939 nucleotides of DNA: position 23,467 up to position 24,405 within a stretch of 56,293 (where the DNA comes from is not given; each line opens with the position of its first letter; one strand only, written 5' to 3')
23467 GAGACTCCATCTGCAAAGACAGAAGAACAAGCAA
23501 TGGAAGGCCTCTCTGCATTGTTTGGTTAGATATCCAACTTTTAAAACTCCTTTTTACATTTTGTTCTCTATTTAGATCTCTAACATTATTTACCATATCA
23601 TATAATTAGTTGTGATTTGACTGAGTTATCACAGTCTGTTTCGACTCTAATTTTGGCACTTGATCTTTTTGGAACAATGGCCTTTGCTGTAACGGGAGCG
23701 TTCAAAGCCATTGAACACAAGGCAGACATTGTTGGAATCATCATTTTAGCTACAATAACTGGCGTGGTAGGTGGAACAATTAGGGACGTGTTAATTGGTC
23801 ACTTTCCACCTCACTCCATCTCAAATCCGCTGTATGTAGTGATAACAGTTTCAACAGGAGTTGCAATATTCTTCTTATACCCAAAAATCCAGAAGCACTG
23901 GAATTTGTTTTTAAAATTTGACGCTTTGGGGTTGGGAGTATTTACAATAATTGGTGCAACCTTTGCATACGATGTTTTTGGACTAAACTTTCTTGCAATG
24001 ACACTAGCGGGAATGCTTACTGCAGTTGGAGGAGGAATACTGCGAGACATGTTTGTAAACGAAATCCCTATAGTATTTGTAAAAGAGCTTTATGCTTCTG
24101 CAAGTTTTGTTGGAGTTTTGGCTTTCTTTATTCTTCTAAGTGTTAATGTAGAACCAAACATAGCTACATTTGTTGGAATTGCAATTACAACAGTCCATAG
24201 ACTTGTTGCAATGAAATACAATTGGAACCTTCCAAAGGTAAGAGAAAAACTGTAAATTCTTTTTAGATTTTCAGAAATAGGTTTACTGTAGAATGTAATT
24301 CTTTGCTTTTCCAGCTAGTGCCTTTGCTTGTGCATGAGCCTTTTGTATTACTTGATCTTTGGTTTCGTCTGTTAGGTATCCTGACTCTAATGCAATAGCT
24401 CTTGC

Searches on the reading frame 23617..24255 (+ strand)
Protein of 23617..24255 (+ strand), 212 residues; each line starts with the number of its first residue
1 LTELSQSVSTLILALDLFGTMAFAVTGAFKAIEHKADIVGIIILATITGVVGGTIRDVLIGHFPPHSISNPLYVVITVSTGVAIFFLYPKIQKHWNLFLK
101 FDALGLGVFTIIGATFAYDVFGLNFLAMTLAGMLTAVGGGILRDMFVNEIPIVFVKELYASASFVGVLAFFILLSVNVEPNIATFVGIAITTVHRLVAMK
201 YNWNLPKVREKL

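Call 42: search_protein_families(library=ncbifam, proteins=[window:23617-24255:+], max_evalue=0.001)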
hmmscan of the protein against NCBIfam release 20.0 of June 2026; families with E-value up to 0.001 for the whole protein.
window:23617-24255:+ (212 aa): 1 family
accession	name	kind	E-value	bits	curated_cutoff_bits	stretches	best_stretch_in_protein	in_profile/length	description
NF007874.0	PRK10578.1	equivalog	2.1e-28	99.4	326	1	11-207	2-199/207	hypothetical protein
